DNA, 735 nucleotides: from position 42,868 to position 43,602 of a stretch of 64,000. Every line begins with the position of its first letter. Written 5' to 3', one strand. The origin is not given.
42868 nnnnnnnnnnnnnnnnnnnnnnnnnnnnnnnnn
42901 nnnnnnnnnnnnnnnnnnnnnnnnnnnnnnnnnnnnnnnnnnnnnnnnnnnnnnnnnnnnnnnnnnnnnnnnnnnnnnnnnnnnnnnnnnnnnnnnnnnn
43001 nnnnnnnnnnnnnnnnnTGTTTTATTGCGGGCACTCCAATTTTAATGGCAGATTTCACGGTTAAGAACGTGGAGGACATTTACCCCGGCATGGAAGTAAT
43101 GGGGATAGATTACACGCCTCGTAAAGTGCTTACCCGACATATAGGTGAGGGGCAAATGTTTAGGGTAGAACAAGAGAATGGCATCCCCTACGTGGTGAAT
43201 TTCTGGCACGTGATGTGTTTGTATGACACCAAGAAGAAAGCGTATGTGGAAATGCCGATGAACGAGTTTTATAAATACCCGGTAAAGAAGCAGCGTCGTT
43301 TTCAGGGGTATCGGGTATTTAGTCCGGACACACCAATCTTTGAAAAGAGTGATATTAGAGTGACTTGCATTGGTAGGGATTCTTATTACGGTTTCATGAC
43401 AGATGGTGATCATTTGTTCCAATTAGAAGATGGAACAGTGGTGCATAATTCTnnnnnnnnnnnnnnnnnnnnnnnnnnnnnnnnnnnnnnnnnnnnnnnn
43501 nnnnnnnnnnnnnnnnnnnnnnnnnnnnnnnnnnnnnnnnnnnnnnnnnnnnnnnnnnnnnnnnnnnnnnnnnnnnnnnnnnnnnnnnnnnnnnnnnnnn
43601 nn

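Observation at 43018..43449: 144-aa mini-intein inserted in the Walker A P-loop of the large terminase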

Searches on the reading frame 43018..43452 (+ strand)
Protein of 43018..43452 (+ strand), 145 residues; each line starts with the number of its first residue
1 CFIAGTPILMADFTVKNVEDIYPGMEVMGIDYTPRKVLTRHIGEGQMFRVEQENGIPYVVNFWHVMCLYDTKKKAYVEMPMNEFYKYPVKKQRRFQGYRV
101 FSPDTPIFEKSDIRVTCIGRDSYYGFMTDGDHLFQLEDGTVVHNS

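Call 3: search_protein_families(library=pfam, proteins=[window:43018-43449:+], max_evalue=1)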
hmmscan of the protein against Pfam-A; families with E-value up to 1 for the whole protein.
window:43018-43449:+ (144 aa): 2 families
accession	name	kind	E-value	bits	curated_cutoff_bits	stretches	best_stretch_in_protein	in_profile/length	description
PF05203.21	Hom_end_hint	-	3.8e-13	50.4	32.1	1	1-73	1-81/228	Hom_end-associated Hint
PF13403.11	Hint_2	-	0.27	12.1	28.4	1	1-44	2-42/147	Hint domain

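Call 4: search_protein_families(library=phrogs, proteins=[window:43018-43449:+], max_evalue=0.01)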
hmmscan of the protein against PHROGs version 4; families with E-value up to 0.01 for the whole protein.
window:43018-43449:+ (144 aa): 1 family
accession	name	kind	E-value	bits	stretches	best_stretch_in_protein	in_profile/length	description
phrog_34449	-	unknown function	1.5e-10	42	1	1-144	61-209/241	-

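Call 5: search_protein_families(library=ncbifam, proteins=[window:43018-43449:+], max_evalue=1)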
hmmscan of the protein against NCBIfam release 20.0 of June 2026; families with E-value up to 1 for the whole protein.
window:43018-43449:+ (144 aa): 1 family
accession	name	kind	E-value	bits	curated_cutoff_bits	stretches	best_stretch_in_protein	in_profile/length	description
NF038136.1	rSAM_Rv_intein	exception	0.0023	16.8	700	1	1-61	76-143/574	intein-containing Rv2578c family radical SAM protein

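Call 8: search_solved_structures(query=window:43018-43452:+, max_evalue=10, show_alignments=3)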
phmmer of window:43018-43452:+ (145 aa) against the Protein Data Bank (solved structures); distinct sequences matched with E-value up to 10: 9.
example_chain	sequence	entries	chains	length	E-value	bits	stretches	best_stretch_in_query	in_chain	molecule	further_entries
1gpp_A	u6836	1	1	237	9.6e-07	32.2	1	1-53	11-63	ENDONUCLEASE PI-SCEI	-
1dfa_A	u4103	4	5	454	1.2e-06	31.9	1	1-53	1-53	PI-SCEI ENDONUCLEASE | ENDONUCLEASE PI-SCEI | PI-SCEI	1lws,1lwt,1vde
9cop_A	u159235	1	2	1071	5.6e-06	29.7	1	1-53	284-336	V-type proton ATPase catalytic subunit A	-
1um2_A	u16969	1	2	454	1.1e-05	28.8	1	2-53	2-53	ENDONUCLEASE PI-SCEI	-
1jva_A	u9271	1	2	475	1.3e-05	28.5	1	2-53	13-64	VMA1-DERIVED HOMING ENDONUCLEASE X10SSS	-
6mx6_A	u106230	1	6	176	1.9e-05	28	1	1-70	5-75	Pre-mRNA-processing-splicing factor 8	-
6owu_A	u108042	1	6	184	2.4e-05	27.7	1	1-70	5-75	PRP8 protein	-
6mwy_A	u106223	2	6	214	2.5e-05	27.6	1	1-72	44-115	Pre-mRNA-processing-splicing factor 8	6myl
1ef0_A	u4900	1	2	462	3.5e-05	27.1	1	2-53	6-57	PI-SCEI ENDONUCLEASE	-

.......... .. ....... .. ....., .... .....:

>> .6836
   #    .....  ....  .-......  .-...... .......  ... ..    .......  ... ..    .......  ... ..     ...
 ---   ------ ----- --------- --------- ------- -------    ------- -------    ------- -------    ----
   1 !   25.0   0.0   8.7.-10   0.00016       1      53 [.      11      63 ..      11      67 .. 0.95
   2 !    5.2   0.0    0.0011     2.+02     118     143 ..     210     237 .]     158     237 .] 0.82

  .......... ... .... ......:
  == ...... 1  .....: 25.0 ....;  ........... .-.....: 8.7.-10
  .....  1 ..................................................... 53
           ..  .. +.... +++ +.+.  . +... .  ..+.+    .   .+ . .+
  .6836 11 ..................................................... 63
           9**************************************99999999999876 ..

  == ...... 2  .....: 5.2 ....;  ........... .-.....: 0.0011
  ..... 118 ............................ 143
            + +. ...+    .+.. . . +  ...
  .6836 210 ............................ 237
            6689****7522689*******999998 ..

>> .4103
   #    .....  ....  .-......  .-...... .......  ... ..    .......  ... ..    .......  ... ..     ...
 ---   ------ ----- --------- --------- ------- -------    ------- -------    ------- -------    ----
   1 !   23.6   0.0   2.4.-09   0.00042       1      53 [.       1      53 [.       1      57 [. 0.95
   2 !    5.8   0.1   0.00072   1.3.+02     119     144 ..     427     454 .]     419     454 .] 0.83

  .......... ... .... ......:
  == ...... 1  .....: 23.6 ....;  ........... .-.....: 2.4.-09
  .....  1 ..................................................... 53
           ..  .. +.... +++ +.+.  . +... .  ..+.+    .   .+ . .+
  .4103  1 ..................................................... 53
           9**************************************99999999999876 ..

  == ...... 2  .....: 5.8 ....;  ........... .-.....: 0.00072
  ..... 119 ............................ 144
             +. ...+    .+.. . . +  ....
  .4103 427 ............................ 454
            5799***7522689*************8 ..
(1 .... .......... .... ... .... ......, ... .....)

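Call 17: find_homologous_proteins(query=window:43018-43449:+, max_evalue=0.001)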
Query window:43018-43449:+ (144 aa): 1 proteins with E <= 0.001 among 2 candidates.
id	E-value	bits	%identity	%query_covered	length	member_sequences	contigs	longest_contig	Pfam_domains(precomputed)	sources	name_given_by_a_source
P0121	7.6e-73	261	81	100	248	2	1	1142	PF05203.22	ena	-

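Call 29: predict_structure(protein=window:43018-43449:+)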
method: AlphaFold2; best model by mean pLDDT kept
length: 144 residues; sequences in the alignment: 1
mean_pLDDT: 31.8   pTM: 0.22
mean pLDDT of the five models: 31.8, 28.4, 27.8, 27.5, 26.5
residues with pLDDT >= 90: 0; 70-90: 0; 50-70: 0; < 50: 144
segments of 3 or more residues with pLDDT < 50: 1-144
pLDDT, mean of each block of 10 residues (from residue 1): 23 29 28 28 38 38 38 33 29 27 27 30 37 38 37
secondary structure, 60 per line:
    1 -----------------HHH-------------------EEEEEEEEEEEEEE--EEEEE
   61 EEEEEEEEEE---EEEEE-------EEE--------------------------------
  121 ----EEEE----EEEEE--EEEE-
elements in order: E40-53 E56-70 E74-78 E86-88 E125-128 E133-137 E140-143

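Call 36: search_solved_structures(query=A3, max_evalue=0.01, show_alignments=2)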
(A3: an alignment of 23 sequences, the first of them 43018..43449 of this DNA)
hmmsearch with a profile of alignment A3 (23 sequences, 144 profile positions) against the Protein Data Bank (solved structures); distinct sequences matched with E-value up to 0.01: 9.
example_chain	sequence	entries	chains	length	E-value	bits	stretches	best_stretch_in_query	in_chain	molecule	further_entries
1dfa_A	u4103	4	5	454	5.1e-18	69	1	1-54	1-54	PI-SCEI ENDONUCLEASE | ENDONUCLEASE PI-SCEI | PI-SCEI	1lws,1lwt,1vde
1gpp_A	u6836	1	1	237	1e-17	68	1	1-143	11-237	ENDONUCLEASE PI-SCEI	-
9cop_A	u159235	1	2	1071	5.5e-17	65.7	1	1-54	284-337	V-type proton ATPase catalytic subunit A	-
1um2_A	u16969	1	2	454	1e-16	64.8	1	2-54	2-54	ENDONUCLEASE PI-SCEI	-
1ef0_A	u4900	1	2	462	5.2e-16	62.5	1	2-54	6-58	PI-SCEI ENDONUCLEASE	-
1jva_A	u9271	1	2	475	6.6e-16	62.1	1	2-54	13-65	VMA1-DERIVED HOMING ENDONUCLEASE X10SSS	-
6mwy_A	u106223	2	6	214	1.1e-15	61.4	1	1-144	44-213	Pre-mRNA-processing-splicing factor 8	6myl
6mx6_A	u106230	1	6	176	2.9e-15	60.1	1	1-144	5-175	Pre-mRNA-processing-splicing factor 8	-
6owu_A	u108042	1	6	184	3.5e-15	59.8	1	1-144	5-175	PRP8 protein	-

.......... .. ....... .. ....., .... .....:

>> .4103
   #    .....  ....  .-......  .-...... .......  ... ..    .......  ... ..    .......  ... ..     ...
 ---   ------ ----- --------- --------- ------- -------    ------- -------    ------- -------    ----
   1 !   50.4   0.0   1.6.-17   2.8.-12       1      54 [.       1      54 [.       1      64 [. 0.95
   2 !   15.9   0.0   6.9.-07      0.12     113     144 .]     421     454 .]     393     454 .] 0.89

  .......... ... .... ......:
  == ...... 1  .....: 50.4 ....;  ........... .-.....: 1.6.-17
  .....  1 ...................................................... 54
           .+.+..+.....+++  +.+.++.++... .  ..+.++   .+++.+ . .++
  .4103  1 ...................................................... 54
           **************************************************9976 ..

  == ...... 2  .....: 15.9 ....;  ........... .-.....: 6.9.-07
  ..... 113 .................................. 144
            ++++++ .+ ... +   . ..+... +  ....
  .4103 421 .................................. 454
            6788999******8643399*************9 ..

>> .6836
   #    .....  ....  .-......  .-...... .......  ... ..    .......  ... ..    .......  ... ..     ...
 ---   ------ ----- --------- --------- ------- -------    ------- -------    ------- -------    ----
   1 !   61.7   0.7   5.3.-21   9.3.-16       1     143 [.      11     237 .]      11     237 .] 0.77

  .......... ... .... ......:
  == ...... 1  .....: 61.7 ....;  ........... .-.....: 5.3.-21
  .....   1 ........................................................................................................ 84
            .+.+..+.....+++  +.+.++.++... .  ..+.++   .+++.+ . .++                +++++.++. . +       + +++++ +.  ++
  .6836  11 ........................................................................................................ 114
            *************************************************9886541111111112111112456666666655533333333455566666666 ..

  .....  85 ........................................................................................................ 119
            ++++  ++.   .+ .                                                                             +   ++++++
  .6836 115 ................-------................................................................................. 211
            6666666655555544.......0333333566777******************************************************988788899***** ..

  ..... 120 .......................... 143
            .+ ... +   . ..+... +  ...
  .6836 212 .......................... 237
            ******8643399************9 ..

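Call 41: predict_structure(alignment_id=A3)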
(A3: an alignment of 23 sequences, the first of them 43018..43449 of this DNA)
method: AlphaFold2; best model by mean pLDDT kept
length: 144 residues; sequences in the alignment: 23
mean_pLDDT: 96.2   pTM: 0.88
mean pLDDT of the five models: 96.2, 96.2, 95.9, 95.4, 95.0
residues with pLDDT >= 90: 136; 70-90: 8; 50-70: 0; < 50: 0
segments of 3 or more residues with pLDDT < 50: none
pLDDT, mean of each block of 10 residues (from residue 1): 97 98 97 96 97 96 97 97 97 97 92 98 95 95 94
secondary structure, 60 per line:
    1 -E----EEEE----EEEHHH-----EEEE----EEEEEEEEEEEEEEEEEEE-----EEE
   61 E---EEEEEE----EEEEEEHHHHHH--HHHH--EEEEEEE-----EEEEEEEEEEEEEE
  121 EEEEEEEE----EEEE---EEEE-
elements in order: E7-10 E15-17 E26-29 E34-52 E58-61 E65-70 E75-80 H81-86 H89-92 E95-101 E107-128 E133-136 E140-143

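Call 43: fold_search(model_id=the predicted structure, library=pdb)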
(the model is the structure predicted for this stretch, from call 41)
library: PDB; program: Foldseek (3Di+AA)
matches with E <= 10: 225; with E <= 0.001: 66
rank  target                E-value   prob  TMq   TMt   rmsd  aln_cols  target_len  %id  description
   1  6mx6_A                1.0e-13  1.00  0.84  0.85   3.2       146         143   26  The Prp8 intein of Cryptococcus neoformans (released 2019-10-23)
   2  6mwy_A                1.6e-13  1.00  0.88  0.90   2.4       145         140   26  The Prp8 intein of Cryptococcus gattii (released 2019-11-06)
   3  1gpp                  1.0e-10  1.00  0.85  0.57   5.8       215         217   18  Crystal structure of the S.cerevisiae Homing Endonuclease PI-SceI Domain I (released 2002-09-19)
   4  6qaz                  2.1e-07  1.00  0.69  0.77   3.5       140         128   16  Crystal structure of gp41-1 intein (released 2019-11-13)
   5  6y75_B                2.7e-07  1.00  0.65  0.63   5.1       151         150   20  BIL2 domain from T.thermophila BUBL1 locus (C1A-N143A) (released 2021-02-03)
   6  6tmm_BBB              2.7e-07  1.00  0.65  0.61   4.8       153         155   22  BIL2 domain from T.thermophila BUBL1 locus (C1A-N143A) (released 2020-12-16)
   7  6y75_A                5.8e-07  1.00  0.67  0.63   5.1       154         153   21  BIL2 domain from T.thermophila BUBL1 locus (C1A-N143A) (released 2021-02-03)
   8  6riz                  6.1e-07  1.00  0.69  0.77   3.5       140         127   16  Crystal structure of gp41-1 intein (C1A, F65W, D107C) (released 2020-04-29)
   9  6tmm_AAA              7.2e-07  1.00  0.66  0.61   4.9       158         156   21  BIL2 domain from T.thermophila BUBL1 locus (C1A-N143A) (released 2020-12-16)
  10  1dfa                  8.0e-07  1.00  0.80  0.29  10.5       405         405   10  CRYSTAL STRUCTURE OF PI-SCEI IN C2 SPACE GROUP (released 1999-12-08)
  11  6bs8_B                8.0e-07  1.00  0.67  0.74   4.3       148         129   16  The class 3 DnaB intein from Mycobacterium smegmatis (released 2018-11-21)
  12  2lwy_MODEL_1_A        1.5e-06  1.00  0.66  0.68   4.1       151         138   20  Solution Structure of Bacterial Intein-Like domain from Clostridium thermocellum (released 2013-05-08)
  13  6rix_B                2.0e-06  1.00  0.68  0.74   4.2       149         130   15  Crystal structure of MchDnaB-1 intein (released 2020-05-13)
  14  9hth_B                2.1e-06  1.00  0.73  0.62   3.7       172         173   12  Crystal structure of the fused, cysteine-less Aes123 PolB1 split intein (with S1A, N159A mutations) (released 2025-05-07)
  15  6tyy                  2.9e-06  1.00  0.73  0.72   3.5       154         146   10  Hedgehog autoprocessing mutant D46H (released 2019-11-20)
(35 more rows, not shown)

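Call 56: search_protein_representatives(alignment_id=A3)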
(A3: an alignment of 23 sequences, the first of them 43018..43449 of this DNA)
Query: 23 sequences, 144 profile positions. Proteins with E-value up to 0.001 (for the whole library): 8056; up to 1e-10: 6391; up to 1e-30: 212. The best 150 are listed.
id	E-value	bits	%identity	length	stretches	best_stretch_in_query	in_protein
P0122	8.2e-75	266.2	-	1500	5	1-144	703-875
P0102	6.0e-69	247.2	-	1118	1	1-144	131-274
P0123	1.9e-64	232.6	-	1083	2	1-144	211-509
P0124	5.3e-64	231.1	-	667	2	1-144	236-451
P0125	3.2e-63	228.6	-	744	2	1-144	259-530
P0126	2.0e-62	226.0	-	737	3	1-144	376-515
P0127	4.9e-57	208.5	-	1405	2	1-144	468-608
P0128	5.5e-57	208.4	-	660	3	1-144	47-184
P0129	2.0e-56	206.6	-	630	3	1-144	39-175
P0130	2.8e-56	206.1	-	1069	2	1-144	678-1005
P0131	4.5e-55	202.2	-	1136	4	1-144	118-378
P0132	8.1e-54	198.1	-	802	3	1-144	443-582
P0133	3.8e-52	192.7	-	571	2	1-144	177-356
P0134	3.0e-49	183.3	-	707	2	1-144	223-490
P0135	3.5e-49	183.1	-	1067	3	1-144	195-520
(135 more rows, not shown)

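Call 57: search_protein_families(library=pfam, proteins=[P0122, P0123, P0124, P0125, P0126, P0127, P0128, P0129, P0130, P0131], max_evalue=0.00001)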
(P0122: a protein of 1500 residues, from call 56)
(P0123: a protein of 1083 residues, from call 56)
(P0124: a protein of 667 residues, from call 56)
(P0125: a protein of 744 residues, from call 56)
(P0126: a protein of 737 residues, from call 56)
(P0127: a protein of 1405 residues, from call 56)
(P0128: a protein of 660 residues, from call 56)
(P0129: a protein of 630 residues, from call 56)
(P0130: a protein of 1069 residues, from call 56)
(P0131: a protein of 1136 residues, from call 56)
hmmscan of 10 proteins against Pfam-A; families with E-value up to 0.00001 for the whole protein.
P0122 (1500 aa): 6 families
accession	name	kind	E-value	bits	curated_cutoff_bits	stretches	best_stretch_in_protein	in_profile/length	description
PF04997.17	RNA_pol_Rpb1_1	-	2.7e-57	194.9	39.7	2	25-267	2-241/312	RNA polymerase Rpb1, domain 1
PF05203.21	Hom_end_hint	-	5.8e-52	177.4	32.1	3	269-701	5-228/228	Hom_end-associated Hint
PF00623.25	RNA_pol_Rpb1_2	-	7.6e-16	59.2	25.3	1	1353-1406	5-58/166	RNA polymerase Rpb1, domain 2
PF05204.19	Hom_end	-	5.3e-11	43.1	21.1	0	1206-1283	2-79/110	Homing endonuclease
PF14528.11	LAGLIDADG_3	-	5.2e-09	36.7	22.5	0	1218-1270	3-55/82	LAGLIDADG-like domain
PF01079.26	Hint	-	1.9e-06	28.1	29.7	0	700-779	10-97/213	Hint module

P0123 (1083 aa): 3 families
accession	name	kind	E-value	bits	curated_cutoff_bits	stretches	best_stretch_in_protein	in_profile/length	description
PF05203.21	Hom_end_hint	-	6.2e-42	144.6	32.1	2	211-308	1-109/228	Hom_end-associated Hint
PF03796.21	DnaB_C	-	7.8e-12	45.5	27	1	837-1027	42-239/255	DnaB-like helicase C terminal domain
PF05204.19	Hom_end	-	2.5e-08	34.4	21.1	0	370-432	2-64/110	Homing endonuclease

P0124 (667 aa): 1 family
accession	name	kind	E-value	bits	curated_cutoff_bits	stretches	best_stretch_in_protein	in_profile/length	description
PF05203.21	Hom_end_hint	-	1.9e-42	146.3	32.1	2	236-450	1-228/228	Hom_end-associated Hint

P0125 (744 aa): 3 families
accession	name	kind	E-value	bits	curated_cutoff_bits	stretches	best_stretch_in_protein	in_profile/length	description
PF05203.21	Hom_end_hint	-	5.2e-41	141.6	32.1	2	42-254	1-228/228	Hom_end-associated Hint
PF01079.26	Hint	-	6e-10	39.5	29.7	1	40-141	11-120/213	Hint module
PF13403.11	Hint_2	-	4.3e-06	27.6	28.4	0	42-93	2-52/147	Hint domain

P0126 (737 aa): 2 families
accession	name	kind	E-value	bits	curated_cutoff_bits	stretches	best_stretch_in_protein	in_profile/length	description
PF05203.21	Hom_end_hint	-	8.2e-45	154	32.1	2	32-374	1-228/228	Hom_end-associated Hint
PF01079.26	Hint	-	9.6e-06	25.8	29.7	0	29-69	10-50/213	Hint module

P0127 (1405 aa): 7 families
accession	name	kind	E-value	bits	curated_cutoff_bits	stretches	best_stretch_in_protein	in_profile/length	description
PF05203.21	Hom_end_hint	-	2.5e-37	129.5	32.1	2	468-541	1-82/228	Hom_end-associated Hint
PF14528.11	LAGLIDADG_3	-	5.6e-29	100.7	22.5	1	983-1067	3-82/82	LAGLIDADG-like domain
PF14890.11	Intein_splicing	-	3e-15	56.8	35.8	1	807-1124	44-155/155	Intein splicing domain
PF05204.19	Hom_end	-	4.2e-14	53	21.1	0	317-386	16-88/110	Homing endonuclease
PF01079.26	Hint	-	1.3e-10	41.6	29.7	0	465-502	10-47/213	Hint module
PF14623.11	Vint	-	2.1e-06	28.1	27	0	468-507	2-40/166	Hint-domain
PF13403.11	Hint_2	-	3.3e-06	28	28.4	0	468-508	2-41/147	Hint domain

P0128 (660 aa): 2 families
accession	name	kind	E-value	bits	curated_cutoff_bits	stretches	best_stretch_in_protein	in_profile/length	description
PF05203.21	Hom_end_hint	-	6.7e-34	118.3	32.1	2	47-125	1-88/228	Hom_end-associated Hint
PF01079.26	Hint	-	4.9e-07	30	29.7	0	44-84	10-50/213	Hint module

P0129 (630 aa): 1 family
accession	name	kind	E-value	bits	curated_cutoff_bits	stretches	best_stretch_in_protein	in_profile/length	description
PF05203.21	Hom_end_hint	-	1.9e-33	116.8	32.1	2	39-111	1-81/228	Hom_end-associated Hint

P0130 (1069 aa): 5 families
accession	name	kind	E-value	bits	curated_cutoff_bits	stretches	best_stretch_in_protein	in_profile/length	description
PF05203.21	Hom_end_hint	-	7.9e-35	121.3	32.1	2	678-750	1-82/228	Hom_end-associated Hint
PF14528.11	LAGLIDADG_3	-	8.9e-16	58.4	22.5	0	884-936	2-55/82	LAGLIDADG-like domain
PF05204.19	Hom_end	-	3.5e-14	53.3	21.1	0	873-939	2-68/110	Homing endonuclease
PF01079.26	Hint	-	1.8e-07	31.4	29.7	0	676-752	11-95/213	Hint module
PF13481.12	AAA_25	-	5.2e-07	29.9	27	1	539-653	73-185/195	AAA domain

P0131 (1136 aa): 3 families
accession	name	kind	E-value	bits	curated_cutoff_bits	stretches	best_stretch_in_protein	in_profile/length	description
PF05203.21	Hom_end_hint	-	2.2e-32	113.3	32.1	2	121-190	4-82/228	Hom_end-associated Hint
PF14890.11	Intein_splicing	-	3.5e-16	59.8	35.8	0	828-865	119-155/155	Intein splicing domain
PF04851.21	ResIII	-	2.5e-10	40.9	22.5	0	637-726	37-135/164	Type III restriction enzyme, res subunit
